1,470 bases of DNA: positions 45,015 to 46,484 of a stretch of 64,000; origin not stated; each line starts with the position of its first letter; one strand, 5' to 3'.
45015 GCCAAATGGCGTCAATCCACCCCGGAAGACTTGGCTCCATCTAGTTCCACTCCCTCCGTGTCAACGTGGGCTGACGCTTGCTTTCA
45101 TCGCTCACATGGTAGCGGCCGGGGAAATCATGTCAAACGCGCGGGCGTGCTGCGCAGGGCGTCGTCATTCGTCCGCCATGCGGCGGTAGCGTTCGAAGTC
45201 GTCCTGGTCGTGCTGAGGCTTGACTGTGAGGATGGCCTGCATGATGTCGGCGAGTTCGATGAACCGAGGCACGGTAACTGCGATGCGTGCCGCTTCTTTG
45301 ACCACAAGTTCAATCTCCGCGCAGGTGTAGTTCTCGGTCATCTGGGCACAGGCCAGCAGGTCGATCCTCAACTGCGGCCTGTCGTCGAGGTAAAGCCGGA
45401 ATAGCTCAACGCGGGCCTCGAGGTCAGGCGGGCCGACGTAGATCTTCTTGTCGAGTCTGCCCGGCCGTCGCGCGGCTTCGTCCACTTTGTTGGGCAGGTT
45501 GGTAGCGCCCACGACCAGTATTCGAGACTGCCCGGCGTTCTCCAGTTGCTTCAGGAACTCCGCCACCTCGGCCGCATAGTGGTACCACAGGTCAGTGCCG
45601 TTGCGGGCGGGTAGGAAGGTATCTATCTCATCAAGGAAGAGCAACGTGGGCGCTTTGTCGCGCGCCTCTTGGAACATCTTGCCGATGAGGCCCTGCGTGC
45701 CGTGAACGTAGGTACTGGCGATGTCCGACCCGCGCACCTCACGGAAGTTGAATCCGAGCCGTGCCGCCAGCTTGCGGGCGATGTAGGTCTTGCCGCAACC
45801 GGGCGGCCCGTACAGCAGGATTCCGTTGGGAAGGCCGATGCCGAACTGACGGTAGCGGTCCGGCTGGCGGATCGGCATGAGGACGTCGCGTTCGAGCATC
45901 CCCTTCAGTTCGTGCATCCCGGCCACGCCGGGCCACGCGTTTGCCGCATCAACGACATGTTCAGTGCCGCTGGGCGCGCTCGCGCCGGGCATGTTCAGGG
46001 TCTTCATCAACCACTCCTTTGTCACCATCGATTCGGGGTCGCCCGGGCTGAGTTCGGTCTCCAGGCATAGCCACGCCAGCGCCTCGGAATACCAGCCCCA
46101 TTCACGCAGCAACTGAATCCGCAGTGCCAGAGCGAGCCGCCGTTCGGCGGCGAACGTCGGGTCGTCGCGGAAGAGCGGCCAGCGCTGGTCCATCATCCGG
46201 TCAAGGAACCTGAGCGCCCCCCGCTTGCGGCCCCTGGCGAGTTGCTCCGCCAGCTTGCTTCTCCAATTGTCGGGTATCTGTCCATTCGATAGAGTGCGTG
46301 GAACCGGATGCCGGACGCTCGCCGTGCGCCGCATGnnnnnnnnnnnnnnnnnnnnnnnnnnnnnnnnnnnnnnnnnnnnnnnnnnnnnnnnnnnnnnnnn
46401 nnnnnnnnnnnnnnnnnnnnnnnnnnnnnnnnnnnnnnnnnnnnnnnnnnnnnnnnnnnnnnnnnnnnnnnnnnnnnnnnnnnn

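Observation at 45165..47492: Split, order-inverted Lon-like machine: HTH-fused Lon protease-like domain with substituted dyad, coupled to a classic-clade AAA+ ATPase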

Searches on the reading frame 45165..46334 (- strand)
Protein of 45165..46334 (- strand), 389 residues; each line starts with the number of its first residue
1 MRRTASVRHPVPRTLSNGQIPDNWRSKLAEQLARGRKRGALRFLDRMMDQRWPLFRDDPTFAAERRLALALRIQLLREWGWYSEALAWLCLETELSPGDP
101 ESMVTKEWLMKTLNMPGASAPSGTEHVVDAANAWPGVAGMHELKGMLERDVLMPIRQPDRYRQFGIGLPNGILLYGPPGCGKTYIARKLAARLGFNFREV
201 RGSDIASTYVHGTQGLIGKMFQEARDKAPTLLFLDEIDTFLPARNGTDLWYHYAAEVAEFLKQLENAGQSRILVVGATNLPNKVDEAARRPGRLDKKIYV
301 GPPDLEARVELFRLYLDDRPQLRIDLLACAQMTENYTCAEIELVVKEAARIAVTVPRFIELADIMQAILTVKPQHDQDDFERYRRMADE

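Call 3: search_protein_families(library=pfam, proteins=[window:45165-46334:-], max_evalue=0.1)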
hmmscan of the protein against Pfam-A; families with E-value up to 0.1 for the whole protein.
window:45165-46334:- (389 aa): 26 families (the best 25 are shown)
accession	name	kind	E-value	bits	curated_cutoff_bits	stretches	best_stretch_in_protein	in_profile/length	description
PF00004.35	AAA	-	2.4e-32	112.6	21.2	1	172-301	1-130/131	ATPase family associated with various cellular activities (AAA)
PF17862.7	AAA_lid_3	-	4.5e-07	29.8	27.2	1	324-353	2-31/45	AAA+ lid domain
PF13401.12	AAA_22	-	1.4e-06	29.1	27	1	172-193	8-29/130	AAA domain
PF07728.20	AAA_5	-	1.3e-05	25.6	22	1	172-203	2-34/139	AAA domain (dynein-related subfamily)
PF13173.12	AAA_14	-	1.4e-05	25.5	27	1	172-294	5-115/129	AAA domain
PF13238.12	AAA_18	-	2e-05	25.5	29.4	1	172-207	1-25/128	AAA domain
PF13191.12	AAA_16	-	2.2e-05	25.4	32.6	1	163-196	18-51/167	AAA ATPase domain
PF05496.18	RuvB_N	-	4.5e-05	23.7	27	1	171-238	35-94/159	Holliday junction DNA helicase RuvB P-loop domain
PF13521.12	AAA_28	-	0.00046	20.9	27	1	172-218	2-44/164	AAA domain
PF00910.28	RNA_helicase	-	0.0015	19.5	21.5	1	172-197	1-26/105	RNA helicase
PF13207.12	AAA_17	-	0.0021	18.8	27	1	175-198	1-24/136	AAA domain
PF13479.12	AAA_24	-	0.0034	17.7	27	1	172-199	5-32/195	AAA domain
PF13671.12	AAA_33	-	0.0044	17.8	27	1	172-216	2-33/143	AAA domain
PF01695.23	IstB_IS21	-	0.011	15.7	24.1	1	171-238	94-163/238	IstB-like ATP binding protein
PF06068.19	TIP49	-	0.013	15.1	23.8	1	171-218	52-101/347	TIP49 P-loop domain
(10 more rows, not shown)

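Call 4: search_protein_families(library=padloc, proteins=[window:45165-46334:-], max_evalue=0.1)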
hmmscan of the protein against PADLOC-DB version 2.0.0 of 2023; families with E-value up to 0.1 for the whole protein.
window:45165-46334:- (389 aa): 12 families
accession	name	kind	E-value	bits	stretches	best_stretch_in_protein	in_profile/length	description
PDLC02196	IetA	-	2.1e-29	101.1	1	151-377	104-327/374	-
PDLC02195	IetA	-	5.7e-21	73.3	1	156-383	124-348/395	-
PDLC04232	IetA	-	9.4e-18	62.7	1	160-371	107-315/330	-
PDLC00915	TRIP13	-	1.5e-12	45.6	1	131-313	25-221/302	TRIP13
PDLC04231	IetA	-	8.4e-10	36.9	1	164-292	112-238/262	-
PDLC04140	mad8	-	3.6e-07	28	1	170-196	28-54/314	mads_8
PDLC00914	TRIP13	-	6e-05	20.6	1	172-332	74-247/302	TRIP13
PDLC03838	DolB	-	0.0076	13.5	1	172-239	169-240/375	-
PDLC02630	DrmD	-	0.0092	13.6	0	172-255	104-190/260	DrmD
PDLC00263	LmuB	-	0.018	12.9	1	173-198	29-56/204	AAA ATPase domain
PDLC00259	LmuB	-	0.063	10.1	1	174-198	30-56/588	AAA ATPase domain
PDLC00262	LmuB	-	0.066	10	1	174-198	30-56/588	AAA ATPase domain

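Call 5: search_protein_families(library=ncbifam, proteins=[window:45165-46334:-], max_evalue=0.1)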
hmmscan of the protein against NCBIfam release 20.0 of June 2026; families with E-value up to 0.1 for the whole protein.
window:45165-46334:- (389 aa): 40 families (the best 25 are shown)
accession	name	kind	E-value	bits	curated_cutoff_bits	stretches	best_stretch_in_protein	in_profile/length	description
TIGR01243.1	CDC48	subfamily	9.6e-48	163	802.65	1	125-354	442-674/733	CDC48 family AAA ATPase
NF003069.1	PRK03992.1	subfamily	1.4e-42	146.3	500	1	137-376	133-377/379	proteasome-activating nucleotidase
TIGR01242.2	TIGR01242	subfamily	1.5e-40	139.3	500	1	136-375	115-359/362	proteasome-activating nucleotidase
TIGR01241.2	FtsH_fam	equivalog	4.3e-39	134.8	600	1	135-368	162-399/598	ATP-dependent zinc metalloprotease FtsH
NF041006.2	cell_div_CdvC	equivalog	3.5e-36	124.9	650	1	136-384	104-362/370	cell division protein CdvC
NF047748.1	PrtsmActNtasePan1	equivalog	7.3e-32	110.9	750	1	137-382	150-400/405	proteasome-activating nucleotidase Pan1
NF047747.1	PrtsmActNtasePan2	equivalog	8.2e-32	110.9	700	1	137-357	153-377/397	proteasome-activating nucleotidase Pan2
TIGR03689.1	pup_AAA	equivalog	5.5e-29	101.3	504.75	1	137-345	184-407/512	proteasome ATPase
NF008004.0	PRK10733.1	equivalog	1.3e-28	99.4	1008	1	134-353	151-373/644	ATP-dependent zinc metalloprotease FtsH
NF042959.1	IteA_antiphage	equivalog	2e-27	96.3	510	1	152-355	108-307/367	anti-phage ATPase IteA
TIGR03922.1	T7SS_EccA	equivalog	1.6e-06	27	466.65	1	171-277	314-422/557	type VII secretion AAA-ATPase EccA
NF003230.0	PRK04195.1-6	equivalog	1.4e-05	24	441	1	170-238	40-107/494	replication factor C large subunit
NF003229.0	PRK04195.1-5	equivalog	2.5e-05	23.2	280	1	171-239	46-114/413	replication factor C large subunit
NF000868.0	PRK00080.1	equivalog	4.1e-05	22.6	282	1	171-237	53-111/330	Holliday junction branch migration DNA helicase RuvB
TIGR00635.1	ruvB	equivalog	4.8e-05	22.6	299.05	1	171-239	32-92/305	Holliday junction branch migration DNA helicase RuvB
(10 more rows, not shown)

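Call 16: find_homologous_proteins(query=window:45165-46334:-)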
Query window:45165-46334:- (389 aa): 5252 proteins with E <= 0.001 among 8000 candidates; the best 120 are listed.
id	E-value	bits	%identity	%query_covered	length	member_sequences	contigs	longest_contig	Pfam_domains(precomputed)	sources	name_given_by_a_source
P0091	1.3e-263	892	100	100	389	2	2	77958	PF13173.13,PF00004.36,PF13401.13,PF17862.8,PF07728.21,PF13191.13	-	-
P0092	5.0e-234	794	88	100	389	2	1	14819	PF00004.36,PF13401.13,PF13238.13,PF17862.8,PF07728.21,PF13191.13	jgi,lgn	jgi:transitional endoplasmic reticulum ATPase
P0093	9.6e-234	793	89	100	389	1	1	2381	PF00004.36,PF13401.13,PF17862.8,PF07728.21,PF13191.13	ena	-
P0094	3.7e-233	791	88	100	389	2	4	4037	PF13173.13,PF00004.36,PF13401.13,PF13238.13,PF17862.8,PF07728.21,PF13191.13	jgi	jgi:transitional endoplasmic reticulum ATPase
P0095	7.0e-230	781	87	99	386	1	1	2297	PF00004.36,PF13401.13,PF13238.13,PF17862.8,PF07728.21,PF13191.13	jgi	-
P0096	3.3e-228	775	86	100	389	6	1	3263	PF00004.36,PF13401.13,PF17862.8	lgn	-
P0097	1.8e-227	773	86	100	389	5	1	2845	PF13173.13,PF00004.36,PF13401.13,PF17862.8,PF07728.21,PF13191.13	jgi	-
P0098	1.4e-221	753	84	100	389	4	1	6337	PF00004.36,PF13401.13,PF17862.8,PF07728.21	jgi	-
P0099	9.5e-205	698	88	88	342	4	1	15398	PF00004.36,PF13401.13,PF17862.8,PF13191.13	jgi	jgi:transitional endoplasmic reticulum ATPase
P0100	3.9e-195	666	85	88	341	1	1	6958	PF00004.36,PF13401.13,PF05496.19,PF17862.8,PF07728.21,PF13191.13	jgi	-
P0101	4.9e-177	607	70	100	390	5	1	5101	PF00004.36,PF13401.13,PF07728.21,PF13191.13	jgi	-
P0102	4.9e-169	580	67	98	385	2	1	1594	PF00004.36,PF13401.13,PF17862.8,PF07728.21,PF13191.13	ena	-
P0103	7.7e-168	576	67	99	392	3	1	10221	PF00004.36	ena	-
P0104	4.4e-159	548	62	100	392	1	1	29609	PF00004.36,PF17862.8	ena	-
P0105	2.8e-155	535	84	72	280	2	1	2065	PF00004.36,PF13401.13,PF13238.13,PF07728.21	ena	-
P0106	4.9e-138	478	56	98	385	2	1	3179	PF00004.36,PF17862.8,PF07728.21,PF13191.13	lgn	-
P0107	1.1e-137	477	86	63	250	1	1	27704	PF00004.36,PF13401.13,PF13238.13,PF17862.8,PF07728.21,PF13191.13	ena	-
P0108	2.4e-133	463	56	94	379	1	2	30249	PF00004.36,PF17862.8,PF07728.21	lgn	-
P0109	6.8e-127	442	54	95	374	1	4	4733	PF00004.36,PF17862.8,PF07728.21,PF13191.13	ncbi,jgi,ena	-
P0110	9.1e-115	402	54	89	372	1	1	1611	PF00004.36,PF17862.8,PF07728.21,PF13191.13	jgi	-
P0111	8.7e-114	399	52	93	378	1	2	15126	PF00004.36,PF17862.8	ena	-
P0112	2.3e-113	397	52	93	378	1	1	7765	PF00004.36,PF17862.8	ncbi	-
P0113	4.1e-113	396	54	88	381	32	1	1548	PF00004.36,PF13191.13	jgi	jgi:SpoVK/Ycf46/Vps4 family AAA+-type ATPase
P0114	1.4e-112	395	52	93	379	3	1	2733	PF00004.36,PF17862.8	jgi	jgi:SpoVK/Ycf46/Vps4 family AAA+-type ATPase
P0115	2.4e-112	394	54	88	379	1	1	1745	PF00004.36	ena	-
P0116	2.7e-112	394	51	93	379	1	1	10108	PF00004.36,PF17862.8,PF13191.13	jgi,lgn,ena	-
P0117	4.0e-112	393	51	94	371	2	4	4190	PF00004.36,PF17862.8,PF07728.21,PF13191.13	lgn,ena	-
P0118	4.1e-112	393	53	87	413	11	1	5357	PF00004.36,PF17862.8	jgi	jgi:SpoVK/Ycf46/Vps4 family AAA+-type ATPase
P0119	5.1e-112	393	49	97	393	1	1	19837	PF00004.36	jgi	jgi:AAA+ superfamily predicted ATPase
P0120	5.5e-112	393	51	92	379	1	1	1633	PF00004.36,PF17862.8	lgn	-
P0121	6.6e-112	392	50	93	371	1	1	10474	PF00004.36,PF17862.8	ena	-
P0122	1.3e-111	391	49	94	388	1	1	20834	PF00004.36,PF13401.13,PF17862.8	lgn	-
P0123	1.4e-111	391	54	89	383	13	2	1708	PF00004.36,PF07728.21,PF13191.13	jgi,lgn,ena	-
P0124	3.8e-111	390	52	88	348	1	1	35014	PF00004.36,PF17862.8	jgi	jgi:SpoVK/Ycf46/Vps4 family AAA+-type ATPase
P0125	3.9e-111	390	51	91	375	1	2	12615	PF00004.36,PF17862.8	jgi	jgi:transitional endoplasmic reticulum ATPase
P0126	6.9e-111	389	52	90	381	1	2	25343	PF00004.36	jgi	jgi:SpoVK/Ycf46/Vps4 family AAA+-type ATPase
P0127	8.3e-111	389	49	93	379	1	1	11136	PF00004.36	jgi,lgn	jgi:transitional endoplasmic reticulum ATPase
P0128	1.4e-110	388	54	92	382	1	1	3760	PF00004.36,PF17862.8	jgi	jgi:transitional endoplasmic reticulum ATPase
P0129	1.5e-110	388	53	90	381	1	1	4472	PF00004.36,PF17862.8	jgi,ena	-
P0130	1.6e-110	388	49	95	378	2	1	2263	PF00004.36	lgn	-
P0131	1.8e-110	388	49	94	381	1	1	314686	PF00004.36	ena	-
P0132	1.9e-110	388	50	92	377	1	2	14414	PF00004.36,PF17862.8,PF07728.21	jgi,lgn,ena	jgi:transitional endoplasmic reticulum ATPase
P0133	2.5e-110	387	51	87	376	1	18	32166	PF00004.36,PF17862.8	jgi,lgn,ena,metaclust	metaclust:\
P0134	2.5e-110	387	51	95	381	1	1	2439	PF00004.36,PF17862.8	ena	-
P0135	3.3e-110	387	51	91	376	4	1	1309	PF00004.36,PF17862.8,PF13191.13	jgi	-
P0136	4.4e-110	386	52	89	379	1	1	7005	PF00004.36,PF17862.8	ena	-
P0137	4.8e-110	386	50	93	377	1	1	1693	PF00004.36,PF17862.8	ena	-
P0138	5.1e-110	386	51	93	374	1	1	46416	PF00004.36,PF13191.13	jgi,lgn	-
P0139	5.4e-110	386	51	92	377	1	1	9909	PF00004.36,PF07728.21,PF13191.13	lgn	-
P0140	6.6e-110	386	48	96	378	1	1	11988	PF00004.36,PF17862.8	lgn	-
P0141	7.3e-110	386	50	92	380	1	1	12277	PF00004.36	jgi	jgi:SpoVK/Ycf46/Vps4 family AAA+-type ATPase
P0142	7.5e-110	386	50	93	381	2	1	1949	PF00004.36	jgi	jgi:hypothetical protein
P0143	8.3e-110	385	50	92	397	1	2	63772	PF00004.36,PF17862.8,PF13191.13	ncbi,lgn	-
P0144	8.4e-110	385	49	94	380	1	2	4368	PF00004.36,PF07728.21,PF13191.13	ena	-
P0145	1.5e-109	385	50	93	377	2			PF00004.36,PF13401.13,PF17862.8,PF07728.21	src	-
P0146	1.6e-109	384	49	96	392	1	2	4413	PF00004.36,PF17862.8,PF13191.13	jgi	-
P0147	2.0e-109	384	50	93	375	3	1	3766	PF13173.13,PF00004.36,PF13401.13,PF07728.21,PF13191.13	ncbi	-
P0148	2.2e-109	384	48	96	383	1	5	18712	PF00004.36,PF17862.8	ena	-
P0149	2.6e-109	384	49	93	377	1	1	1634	PF00004.36,PF17862.8,PF07728.21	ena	-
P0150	2.7e-109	384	49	93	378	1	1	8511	PF00004.36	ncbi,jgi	jgi:hypothetical protein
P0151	2.8e-109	384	50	95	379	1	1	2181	PF00004.36,PF13191.13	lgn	-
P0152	3.4e-109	383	52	89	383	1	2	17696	PF00004.36,PF13401.13,PF17862.8,PF13191.13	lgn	-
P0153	4.6e-109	383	49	93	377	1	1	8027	PF00004.36,PF17862.8,PF07728.21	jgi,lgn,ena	-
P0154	6.4e-109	383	49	93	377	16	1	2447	PF13173.13,PF00004.36,PF13401.13,PF17862.8,PF07728.21,PF13191.13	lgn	-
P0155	7.9e-109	382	50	95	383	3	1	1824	PF00004.36,PF17862.8,PF13191.13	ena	-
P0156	1.0e-108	382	49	94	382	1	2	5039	PF00004.36,PF17862.8,PF07728.21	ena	-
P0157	1.3e-108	382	49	93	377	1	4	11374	PF00004.36,PF17862.8,PF07728.21,PF13191.13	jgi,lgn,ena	-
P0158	1.5e-108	381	48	96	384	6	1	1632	PF07724.21,PF00004.36,PF07728.21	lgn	-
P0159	1.7e-108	381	49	94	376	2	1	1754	PF00004.36,PF17862.8,PF13191.13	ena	-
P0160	1.9e-108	381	51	93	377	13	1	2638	PF00004.36,PF07728.21,PF13191.13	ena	-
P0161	2.3e-108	381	50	92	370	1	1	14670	PF00004.36,PF17862.8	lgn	-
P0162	2.4e-108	381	49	93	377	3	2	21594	PF00004.36,PF17862.8,PF07728.21,PF13191.13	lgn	-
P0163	2.4e-108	381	49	93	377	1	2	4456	PF00004.36,PF17862.8,PF07728.21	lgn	-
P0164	2.5e-108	381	49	95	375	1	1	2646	PF00004.36,PF17862.8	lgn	-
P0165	2.8e-108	380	49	96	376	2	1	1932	PF00004.36,PF17862.8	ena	-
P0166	2.9e-108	380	53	87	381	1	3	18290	PF00004.36,PF17862.8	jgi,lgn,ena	-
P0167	2.9e-108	380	50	93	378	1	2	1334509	PF00004.36,PF17862.8,PF07728.21,PF13191.13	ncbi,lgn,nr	ncbi:MAG: ATP-dependent zinc metalloprotease FtsH [Bacteroidia bacterium]|nr:ATP-dependent zinc meta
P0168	3.5e-108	380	51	91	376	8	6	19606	PF00004.36,PF17862.8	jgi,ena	jgi:transitional endoplasmic reticulum ATPase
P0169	4.0e-108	380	51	91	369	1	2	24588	PF00004.36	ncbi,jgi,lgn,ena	-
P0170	6.6e-108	379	49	96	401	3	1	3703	PF00004.36,PF17862.8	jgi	jgi:tetratricopeptide (TPR) repeat protein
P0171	7.9e-108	379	51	89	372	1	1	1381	PF00004.36,PF13401.13,PF17862.8,PF07728.21,PF13191.13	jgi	jgi:transitional endoplasmic reticulum ATPase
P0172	8.0e-108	379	51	91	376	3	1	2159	PF00004.36,PF17862.8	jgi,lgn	jgi:SpoVK/Ycf46/Vps4 family AAA+-type ATPase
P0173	8.3e-108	379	50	91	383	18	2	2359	PF00004.36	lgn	-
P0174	1.0e-107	379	50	95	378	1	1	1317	PF00004.36,PF17862.8,PF13191.13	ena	-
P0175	1.2e-107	378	49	92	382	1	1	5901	PF00004.36,PF17862.8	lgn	-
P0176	1.3e-107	378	50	93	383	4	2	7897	PF00004.36,PF17862.8,PF13191.13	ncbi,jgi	jgi:transitional endoplasmic reticulum ATPase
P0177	1.3e-107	378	53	90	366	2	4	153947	PF00004.36,PF17862.8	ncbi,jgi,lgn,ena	-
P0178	1.4e-107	378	50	90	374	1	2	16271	PF00004.36,PF17862.8,PF07728.21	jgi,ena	-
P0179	1.6e-107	378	50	92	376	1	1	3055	PF00004.36,PF07728.21,PF13191.13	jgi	jgi:transitional endoplasmic reticulum ATPase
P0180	1.7e-107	378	48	96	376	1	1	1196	PF00004.36,PF17862.8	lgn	-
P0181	2.0e-107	378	51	91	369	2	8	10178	PF00004.36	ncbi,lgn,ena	-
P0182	2.4e-107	377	48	96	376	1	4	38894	PF00004.36,PF17862.8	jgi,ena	jgi:SpoVK/Ycf46/Vps4 family AAA+-type ATPase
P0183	2.5e-107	377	50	91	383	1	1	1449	PF00004.36,PF17862.8,PF07728.21,PF13191.13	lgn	-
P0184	3.6e-107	377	49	93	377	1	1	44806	PF00004.36,PF17862.8,PF07728.21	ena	-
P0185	4.6e-107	376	49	95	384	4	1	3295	PF07724.21,PF00004.36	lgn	-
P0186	6.2e-107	376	50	91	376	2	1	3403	PF00004.36,PF17862.8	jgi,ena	-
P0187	7.3e-107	376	48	93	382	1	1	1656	PF00004.36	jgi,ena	-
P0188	8.6e-107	376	48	95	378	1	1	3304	PF00004.36,PF17862.8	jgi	jgi:SpoVK/Ycf46/Vps4 family AAA+-type ATPase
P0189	8.7e-107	376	50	91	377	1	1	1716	PF00004.36,PF17862.8,PF13191.13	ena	-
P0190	8.8e-107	375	50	93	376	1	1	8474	PF00004.36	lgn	-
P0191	9.2e-107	375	48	93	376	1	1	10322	PF00004.36,PF17862.8,PF13191.13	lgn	-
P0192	9.8e-107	375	49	96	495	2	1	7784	PF13280.13,PF00004.36,PF13401.13,PF17862.8,PF13191.13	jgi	jgi:SpoVK/Ycf46/Vps4 family AAA+-type ATPase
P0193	1.1e-106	375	50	91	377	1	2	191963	PF00004.36,PF17862.8,PF07728.21,PF13191.13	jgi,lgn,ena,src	jgi:hypothetical protein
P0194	1.2e-106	375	49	95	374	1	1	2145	PF00004.36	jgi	jgi:transitional endoplasmic reticulum ATPase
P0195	1.2e-106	375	51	91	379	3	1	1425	PF00004.36,PF17862.8,PF13191.13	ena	-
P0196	1.3e-106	375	49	91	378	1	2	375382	PF00004.36,PF17862.8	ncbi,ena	-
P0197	1.3e-106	375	51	89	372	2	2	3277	PF00004.36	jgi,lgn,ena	-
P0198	1.4e-106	375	49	94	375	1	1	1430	PF00004.36,PF13191.13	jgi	-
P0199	1.5e-106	375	49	94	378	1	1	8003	PF00004.36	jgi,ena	jgi:transitional endoplasmic reticulum ATPase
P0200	1.5e-106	375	47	95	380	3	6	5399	PF00004.36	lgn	-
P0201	1.5e-106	375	51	91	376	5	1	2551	PF00004.36,PF17862.8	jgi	jgi:transitional endoplasmic reticulum ATPase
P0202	1.6e-106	375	51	92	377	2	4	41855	PF00004.36,PF13191.13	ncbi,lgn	-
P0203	2.2e-106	374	50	92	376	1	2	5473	PF00004.36,PF07728.21,PF13191.13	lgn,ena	-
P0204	2.3e-106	374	48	94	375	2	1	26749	PF00004.36,PF17862.8,PF07728.21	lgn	-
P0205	2.5e-106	374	48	96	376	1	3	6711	PF00004.36,PF13191.13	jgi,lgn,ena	-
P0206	2.6e-106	374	49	93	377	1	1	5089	PF00004.36,PF17862.8,PF07728.21,PF13191.13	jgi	-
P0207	2.9e-106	374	50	93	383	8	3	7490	PF00004.36,PF17862.8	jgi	-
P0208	2.9e-106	374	50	93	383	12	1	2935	PF00004.36,PF17862.8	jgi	-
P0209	3.0e-106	374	49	93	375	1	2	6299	PF00004.36,PF13191.13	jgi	-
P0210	3.3e-106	374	50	92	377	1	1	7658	PF00004.36,PF17862.8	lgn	-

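Call 17: find_encoding_contigs(protein=P0167, flank=6000, max_places=2)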
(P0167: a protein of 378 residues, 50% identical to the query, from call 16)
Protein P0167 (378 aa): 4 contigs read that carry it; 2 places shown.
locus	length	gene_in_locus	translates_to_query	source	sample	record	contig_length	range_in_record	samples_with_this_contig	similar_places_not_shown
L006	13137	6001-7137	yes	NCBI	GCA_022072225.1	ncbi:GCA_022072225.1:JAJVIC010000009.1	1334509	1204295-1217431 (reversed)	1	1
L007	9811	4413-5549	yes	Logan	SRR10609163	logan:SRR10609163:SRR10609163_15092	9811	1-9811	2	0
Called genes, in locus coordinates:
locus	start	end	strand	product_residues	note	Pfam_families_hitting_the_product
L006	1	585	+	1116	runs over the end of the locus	PF04851:ResIII (faint), PF13091:PLDc_2, PF00176:SNF2-rel_dom (weak), PF00271:Helicase_C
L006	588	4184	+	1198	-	PF25120:DUF7814 (weak), PF02384:N6_Mtase (faint), PF20473:MmeI_Mtase, PF01170:UPF0020 (faint), PF07669:Eco57I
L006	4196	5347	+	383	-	PF11398:DUF2813 (faint), PF13175:AAA_15, PF13304:AAA_21, PF02463:SMC_N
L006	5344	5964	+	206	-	PF14103:DUF4276 (weak)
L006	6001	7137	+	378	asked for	PF13191:AAA_16 (faint), PF00004:AAA, PF07728:AAA_5 (weak), PF17862:AAA_lid_3 (weak)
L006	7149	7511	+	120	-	-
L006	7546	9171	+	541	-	-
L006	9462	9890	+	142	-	-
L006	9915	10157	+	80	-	-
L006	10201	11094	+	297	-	PF18899:DUF5655, PF08818:DUF1801 (faint)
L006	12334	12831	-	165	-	-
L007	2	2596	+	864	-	?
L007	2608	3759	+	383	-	PF11398:DUF2813 (faint), PF13175:AAA_15, PF13304:AAA_21, PF02463:SMC_N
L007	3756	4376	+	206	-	PF14103:DUF4276 (weak)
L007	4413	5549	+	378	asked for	PF13191:AAA_16 (faint), PF00004:AAA, PF07728:AAA_5 (weak), PF17862:AAA_lid_3 (weak)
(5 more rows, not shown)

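Call 18: find_encoding_contigs(protein=P0177, flank=6000, max_places=2)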
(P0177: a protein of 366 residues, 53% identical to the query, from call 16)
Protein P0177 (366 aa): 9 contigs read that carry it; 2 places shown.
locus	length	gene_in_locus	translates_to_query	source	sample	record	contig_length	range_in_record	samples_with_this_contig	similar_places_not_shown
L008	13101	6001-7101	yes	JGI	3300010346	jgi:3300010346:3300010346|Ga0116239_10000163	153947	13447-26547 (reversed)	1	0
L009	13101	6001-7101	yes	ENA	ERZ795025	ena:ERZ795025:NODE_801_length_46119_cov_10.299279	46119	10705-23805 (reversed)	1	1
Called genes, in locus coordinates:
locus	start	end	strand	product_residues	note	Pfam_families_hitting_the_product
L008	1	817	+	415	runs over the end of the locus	PF07833:Cu_amine_oxidN1 (weak), PF01520:Amidase_3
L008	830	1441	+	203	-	PF10646:Germane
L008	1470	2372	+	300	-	PF01177:Asp_Glu_race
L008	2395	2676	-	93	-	PF04026:SpoVG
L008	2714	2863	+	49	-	-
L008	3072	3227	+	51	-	PF13701:DDE_Tnp_1_4 (weak)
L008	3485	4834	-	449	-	PF01041:DegT_DnrJ_EryC1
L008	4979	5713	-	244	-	PF07505:DUF5131, PF17338:GP88 (weak)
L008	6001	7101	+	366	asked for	PF00004:AAA, PF17862:AAA_lid_3 (weak)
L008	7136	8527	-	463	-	-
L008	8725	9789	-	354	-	PF13487:HD_5, PF01966:HD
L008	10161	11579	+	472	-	PF00515:TPR_1 (faint), PF07719:TPR_2 (faint), PF13174:TPR_6 (faint), PF13176:TPR_7 (faint), PF13181:TPR_8 (faint), PF14559:TPR_19 (weak), PF14559:TPR_19 (weak), PF13432:TPR_16 (weak), +7 more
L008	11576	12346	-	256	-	-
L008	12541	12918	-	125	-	-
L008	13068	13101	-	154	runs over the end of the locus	-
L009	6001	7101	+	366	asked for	PF00004:AAA, PF17862:AAA_lid_3 (weak)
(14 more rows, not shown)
